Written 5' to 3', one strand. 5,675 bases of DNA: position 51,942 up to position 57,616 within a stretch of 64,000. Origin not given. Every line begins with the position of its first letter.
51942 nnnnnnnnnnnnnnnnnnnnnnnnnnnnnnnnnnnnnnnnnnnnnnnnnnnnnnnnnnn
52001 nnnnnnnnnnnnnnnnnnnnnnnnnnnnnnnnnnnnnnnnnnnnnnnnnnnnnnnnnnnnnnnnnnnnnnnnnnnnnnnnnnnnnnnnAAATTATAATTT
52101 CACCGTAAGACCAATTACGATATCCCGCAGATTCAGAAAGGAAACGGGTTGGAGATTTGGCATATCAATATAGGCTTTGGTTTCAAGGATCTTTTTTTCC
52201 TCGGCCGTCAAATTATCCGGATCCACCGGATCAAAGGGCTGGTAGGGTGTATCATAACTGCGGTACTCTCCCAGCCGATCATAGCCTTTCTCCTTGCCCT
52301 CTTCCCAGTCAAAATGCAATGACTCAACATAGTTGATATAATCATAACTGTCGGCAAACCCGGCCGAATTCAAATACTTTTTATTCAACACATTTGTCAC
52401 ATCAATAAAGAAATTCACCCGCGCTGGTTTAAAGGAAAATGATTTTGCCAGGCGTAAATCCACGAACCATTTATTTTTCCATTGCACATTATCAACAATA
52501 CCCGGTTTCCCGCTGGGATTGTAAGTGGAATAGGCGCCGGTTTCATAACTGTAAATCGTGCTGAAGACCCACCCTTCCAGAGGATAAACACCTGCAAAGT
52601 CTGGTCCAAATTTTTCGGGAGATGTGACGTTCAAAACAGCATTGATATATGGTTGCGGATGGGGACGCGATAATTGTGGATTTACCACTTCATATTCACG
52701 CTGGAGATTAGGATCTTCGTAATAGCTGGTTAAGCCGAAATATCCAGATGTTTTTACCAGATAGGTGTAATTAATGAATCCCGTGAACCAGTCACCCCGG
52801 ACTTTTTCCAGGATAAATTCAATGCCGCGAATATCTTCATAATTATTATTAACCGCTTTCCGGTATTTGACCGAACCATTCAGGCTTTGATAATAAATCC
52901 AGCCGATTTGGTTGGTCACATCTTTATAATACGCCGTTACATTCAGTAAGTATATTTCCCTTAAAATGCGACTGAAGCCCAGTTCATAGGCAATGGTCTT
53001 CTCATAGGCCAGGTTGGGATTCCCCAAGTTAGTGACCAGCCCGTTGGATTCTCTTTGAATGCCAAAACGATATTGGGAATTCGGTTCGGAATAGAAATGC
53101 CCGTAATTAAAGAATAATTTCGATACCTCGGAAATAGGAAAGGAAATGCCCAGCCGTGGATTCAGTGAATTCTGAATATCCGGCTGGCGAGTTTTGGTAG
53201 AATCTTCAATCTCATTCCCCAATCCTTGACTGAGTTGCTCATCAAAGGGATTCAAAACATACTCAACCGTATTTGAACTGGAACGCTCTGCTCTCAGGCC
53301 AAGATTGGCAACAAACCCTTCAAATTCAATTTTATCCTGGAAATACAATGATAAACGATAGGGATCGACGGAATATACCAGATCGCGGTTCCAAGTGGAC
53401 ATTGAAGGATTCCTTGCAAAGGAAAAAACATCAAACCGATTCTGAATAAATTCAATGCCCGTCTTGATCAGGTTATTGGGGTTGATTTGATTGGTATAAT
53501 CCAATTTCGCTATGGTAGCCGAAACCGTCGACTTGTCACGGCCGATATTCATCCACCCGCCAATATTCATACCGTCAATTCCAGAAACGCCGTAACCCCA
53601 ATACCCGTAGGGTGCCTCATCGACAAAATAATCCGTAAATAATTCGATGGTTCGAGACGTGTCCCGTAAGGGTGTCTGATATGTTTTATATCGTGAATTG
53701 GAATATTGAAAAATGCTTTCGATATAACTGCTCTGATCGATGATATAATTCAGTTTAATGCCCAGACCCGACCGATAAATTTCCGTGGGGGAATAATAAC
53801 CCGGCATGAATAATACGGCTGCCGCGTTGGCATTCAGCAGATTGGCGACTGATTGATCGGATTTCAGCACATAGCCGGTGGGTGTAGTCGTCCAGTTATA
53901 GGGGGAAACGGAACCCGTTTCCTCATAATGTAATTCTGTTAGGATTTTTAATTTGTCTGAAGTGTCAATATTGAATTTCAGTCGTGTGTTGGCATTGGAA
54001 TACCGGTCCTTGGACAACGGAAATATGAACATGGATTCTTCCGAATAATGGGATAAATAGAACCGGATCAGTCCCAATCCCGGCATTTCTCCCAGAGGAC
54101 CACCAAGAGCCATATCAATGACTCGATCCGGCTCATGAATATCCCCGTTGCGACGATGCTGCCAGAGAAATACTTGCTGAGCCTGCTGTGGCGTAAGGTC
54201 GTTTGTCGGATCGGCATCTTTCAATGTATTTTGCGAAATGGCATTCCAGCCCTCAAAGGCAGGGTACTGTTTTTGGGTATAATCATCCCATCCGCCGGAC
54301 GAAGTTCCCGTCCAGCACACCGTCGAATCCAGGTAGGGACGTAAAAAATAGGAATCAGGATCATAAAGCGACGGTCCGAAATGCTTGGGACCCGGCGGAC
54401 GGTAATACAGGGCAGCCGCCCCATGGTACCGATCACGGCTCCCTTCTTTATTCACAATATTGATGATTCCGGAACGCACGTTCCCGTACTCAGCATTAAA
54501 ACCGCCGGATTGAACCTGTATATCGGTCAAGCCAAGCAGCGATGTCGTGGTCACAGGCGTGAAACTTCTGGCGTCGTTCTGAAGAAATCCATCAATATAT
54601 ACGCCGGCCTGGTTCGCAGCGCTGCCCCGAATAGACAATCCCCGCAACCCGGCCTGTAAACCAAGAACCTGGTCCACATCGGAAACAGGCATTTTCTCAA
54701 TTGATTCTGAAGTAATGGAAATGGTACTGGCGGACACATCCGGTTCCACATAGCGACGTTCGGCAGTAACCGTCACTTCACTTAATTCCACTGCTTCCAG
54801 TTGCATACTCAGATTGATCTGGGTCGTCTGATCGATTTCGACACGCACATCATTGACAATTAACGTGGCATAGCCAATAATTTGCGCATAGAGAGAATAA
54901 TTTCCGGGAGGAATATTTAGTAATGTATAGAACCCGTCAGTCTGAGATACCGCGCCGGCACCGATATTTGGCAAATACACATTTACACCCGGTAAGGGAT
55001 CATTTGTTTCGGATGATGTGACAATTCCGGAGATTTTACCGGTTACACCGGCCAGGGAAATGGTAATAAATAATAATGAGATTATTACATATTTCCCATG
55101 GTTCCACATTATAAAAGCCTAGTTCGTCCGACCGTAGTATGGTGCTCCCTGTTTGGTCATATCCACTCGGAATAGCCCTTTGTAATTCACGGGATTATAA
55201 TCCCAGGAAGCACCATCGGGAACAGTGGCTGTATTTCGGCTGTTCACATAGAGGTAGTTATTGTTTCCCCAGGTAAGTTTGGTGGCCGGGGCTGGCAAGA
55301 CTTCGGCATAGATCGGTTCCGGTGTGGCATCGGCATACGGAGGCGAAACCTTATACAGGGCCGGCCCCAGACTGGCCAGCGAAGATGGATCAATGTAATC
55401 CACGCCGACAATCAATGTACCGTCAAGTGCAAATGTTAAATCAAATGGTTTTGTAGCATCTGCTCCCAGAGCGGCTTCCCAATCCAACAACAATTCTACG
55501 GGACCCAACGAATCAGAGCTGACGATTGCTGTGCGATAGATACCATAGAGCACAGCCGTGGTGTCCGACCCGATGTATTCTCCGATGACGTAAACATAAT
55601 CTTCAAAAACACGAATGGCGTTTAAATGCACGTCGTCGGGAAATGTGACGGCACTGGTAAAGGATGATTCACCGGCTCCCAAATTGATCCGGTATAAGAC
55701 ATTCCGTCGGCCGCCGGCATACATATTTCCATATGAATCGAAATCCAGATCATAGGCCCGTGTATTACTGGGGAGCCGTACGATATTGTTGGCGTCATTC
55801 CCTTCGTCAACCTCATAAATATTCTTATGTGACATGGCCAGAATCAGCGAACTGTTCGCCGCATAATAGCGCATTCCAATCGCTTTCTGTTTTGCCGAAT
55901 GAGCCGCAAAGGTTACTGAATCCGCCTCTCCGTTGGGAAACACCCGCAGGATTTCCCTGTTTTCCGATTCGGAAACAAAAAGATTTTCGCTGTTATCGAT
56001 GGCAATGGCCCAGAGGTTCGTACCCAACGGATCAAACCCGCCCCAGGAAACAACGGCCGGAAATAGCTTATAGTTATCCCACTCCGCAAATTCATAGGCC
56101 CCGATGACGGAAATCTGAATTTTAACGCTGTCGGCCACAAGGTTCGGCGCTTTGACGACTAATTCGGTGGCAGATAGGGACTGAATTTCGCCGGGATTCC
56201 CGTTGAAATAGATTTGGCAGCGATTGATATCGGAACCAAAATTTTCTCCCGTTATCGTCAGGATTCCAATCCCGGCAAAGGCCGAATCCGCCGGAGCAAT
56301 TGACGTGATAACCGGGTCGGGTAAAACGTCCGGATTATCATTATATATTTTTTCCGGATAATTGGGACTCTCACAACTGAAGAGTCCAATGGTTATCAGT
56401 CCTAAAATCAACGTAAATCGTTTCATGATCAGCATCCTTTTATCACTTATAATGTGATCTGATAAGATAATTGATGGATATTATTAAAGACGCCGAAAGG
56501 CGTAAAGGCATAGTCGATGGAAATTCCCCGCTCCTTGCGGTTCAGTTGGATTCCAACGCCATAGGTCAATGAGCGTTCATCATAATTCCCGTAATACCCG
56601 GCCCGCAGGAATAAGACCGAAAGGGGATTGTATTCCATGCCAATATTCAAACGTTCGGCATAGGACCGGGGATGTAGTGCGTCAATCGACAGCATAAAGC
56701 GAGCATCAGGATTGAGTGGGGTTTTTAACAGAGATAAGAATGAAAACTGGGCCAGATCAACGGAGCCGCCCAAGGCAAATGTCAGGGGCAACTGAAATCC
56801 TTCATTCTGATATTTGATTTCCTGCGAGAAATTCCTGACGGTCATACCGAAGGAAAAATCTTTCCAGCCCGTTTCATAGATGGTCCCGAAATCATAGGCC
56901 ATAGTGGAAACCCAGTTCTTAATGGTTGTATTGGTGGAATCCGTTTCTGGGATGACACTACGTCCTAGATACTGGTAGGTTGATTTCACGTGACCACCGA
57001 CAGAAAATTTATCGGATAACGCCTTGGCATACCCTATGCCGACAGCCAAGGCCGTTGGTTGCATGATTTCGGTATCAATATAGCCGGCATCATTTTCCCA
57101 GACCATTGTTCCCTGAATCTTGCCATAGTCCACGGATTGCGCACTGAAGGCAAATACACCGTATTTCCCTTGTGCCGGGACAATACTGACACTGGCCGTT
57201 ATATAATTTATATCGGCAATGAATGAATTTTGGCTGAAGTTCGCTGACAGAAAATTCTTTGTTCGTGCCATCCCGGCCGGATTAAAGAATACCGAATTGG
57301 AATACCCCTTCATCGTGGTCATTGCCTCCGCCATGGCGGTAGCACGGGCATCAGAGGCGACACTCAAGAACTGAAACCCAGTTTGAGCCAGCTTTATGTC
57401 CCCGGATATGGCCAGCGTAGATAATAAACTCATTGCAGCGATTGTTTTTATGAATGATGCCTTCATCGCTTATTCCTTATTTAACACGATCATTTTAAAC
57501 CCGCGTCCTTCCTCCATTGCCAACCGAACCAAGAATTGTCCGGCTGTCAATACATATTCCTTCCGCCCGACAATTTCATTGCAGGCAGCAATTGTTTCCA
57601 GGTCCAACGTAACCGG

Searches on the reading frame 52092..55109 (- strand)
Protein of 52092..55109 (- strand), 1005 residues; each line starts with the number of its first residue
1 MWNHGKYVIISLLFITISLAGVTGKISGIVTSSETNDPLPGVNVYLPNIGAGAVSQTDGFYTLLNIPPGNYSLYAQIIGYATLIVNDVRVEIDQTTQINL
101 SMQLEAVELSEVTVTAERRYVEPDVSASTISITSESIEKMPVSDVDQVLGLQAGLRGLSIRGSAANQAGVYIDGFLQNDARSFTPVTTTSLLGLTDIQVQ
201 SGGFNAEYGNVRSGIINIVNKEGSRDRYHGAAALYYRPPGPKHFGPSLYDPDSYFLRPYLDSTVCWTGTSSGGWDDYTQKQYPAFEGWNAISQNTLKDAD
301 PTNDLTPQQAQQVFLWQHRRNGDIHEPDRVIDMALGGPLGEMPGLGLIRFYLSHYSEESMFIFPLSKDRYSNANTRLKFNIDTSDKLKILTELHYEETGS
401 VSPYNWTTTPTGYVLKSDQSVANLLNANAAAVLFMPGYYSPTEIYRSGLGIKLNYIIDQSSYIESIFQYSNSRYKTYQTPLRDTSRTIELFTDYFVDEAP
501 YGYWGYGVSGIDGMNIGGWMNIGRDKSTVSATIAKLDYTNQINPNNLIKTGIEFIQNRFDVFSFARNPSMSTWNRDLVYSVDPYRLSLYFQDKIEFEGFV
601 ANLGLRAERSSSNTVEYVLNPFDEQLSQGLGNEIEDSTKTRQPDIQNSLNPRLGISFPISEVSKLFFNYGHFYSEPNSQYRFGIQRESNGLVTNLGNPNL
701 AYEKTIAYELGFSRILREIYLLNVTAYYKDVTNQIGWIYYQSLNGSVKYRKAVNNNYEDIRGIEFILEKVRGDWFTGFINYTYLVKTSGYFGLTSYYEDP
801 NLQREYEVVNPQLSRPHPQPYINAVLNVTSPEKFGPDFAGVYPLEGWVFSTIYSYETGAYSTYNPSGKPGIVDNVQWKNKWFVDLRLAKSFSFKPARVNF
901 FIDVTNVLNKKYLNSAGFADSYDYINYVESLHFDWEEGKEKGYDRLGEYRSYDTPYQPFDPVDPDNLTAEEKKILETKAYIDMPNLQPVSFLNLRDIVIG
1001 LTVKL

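Call 9: search_protein_families(library=pfam, proteins=[window:52092-55109:-], max_evalue=0.001)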
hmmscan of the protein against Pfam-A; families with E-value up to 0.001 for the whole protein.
window:52092-55109:- (1005 aa): 3 families
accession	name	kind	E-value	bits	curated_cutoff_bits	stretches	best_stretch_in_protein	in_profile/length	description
PF13715.12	CarbopepD_reg_2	-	2.6e-17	63.1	32.2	1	26-114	1-88/88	CarboxypepD_reg-like domain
PF13620.12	CarboxypepD_reg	-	1.6e-15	57.7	32.3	1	26-103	2-82/82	Carboxypeptidase regulatory-like domain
PF07715.20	Plug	-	3.5e-06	27.9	23.9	1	124-210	4-101/107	TonB-dependent Receptor Plug Domain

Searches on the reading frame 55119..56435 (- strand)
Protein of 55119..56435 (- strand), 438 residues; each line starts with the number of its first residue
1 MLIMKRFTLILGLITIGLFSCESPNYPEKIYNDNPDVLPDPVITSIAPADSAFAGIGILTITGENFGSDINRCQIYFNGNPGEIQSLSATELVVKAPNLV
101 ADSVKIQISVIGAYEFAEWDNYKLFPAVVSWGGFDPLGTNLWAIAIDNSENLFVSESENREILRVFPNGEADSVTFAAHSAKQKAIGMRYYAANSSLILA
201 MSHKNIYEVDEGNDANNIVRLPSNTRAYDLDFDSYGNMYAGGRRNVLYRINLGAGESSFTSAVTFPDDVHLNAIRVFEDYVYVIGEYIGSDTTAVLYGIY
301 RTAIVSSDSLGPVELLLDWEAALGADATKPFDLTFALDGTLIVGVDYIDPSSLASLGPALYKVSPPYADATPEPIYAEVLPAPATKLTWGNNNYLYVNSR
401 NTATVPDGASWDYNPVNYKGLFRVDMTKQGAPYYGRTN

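Call 9: search_protein_families(library=pfam, proteins=[window:55119-56435:-], max_evalue=0.001)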
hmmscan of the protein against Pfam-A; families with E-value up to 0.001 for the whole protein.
window:55119-56435:- (438 aa): 1 family
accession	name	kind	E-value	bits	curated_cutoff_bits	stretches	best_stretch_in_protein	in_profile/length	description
PF01833.30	TIG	-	6.9e-13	48.8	20.9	1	41-112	1-72/84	IPT/TIG domain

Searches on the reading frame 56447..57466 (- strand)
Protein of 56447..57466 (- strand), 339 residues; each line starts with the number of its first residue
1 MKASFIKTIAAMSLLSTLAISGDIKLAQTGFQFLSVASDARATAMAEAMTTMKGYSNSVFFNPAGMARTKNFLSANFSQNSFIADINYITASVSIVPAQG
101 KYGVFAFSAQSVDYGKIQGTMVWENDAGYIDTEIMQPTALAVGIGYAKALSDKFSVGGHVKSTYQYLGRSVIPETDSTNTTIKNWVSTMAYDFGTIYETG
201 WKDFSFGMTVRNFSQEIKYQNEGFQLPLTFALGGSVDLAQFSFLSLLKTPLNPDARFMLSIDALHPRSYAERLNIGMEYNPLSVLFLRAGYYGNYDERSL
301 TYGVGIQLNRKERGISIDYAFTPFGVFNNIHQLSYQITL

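Call 9: search_protein_families(library=pfam, proteins=[window:56447-57466:-], max_evalue=0.001)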
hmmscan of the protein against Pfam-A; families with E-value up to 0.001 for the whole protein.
window:56447-57466:- (339 aa): 1 family
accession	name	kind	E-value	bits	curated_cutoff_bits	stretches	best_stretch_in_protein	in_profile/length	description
PF19572.5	PorV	-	4.2e-06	26.9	27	1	27-238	9-219/243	Type IX secretion system protein PorV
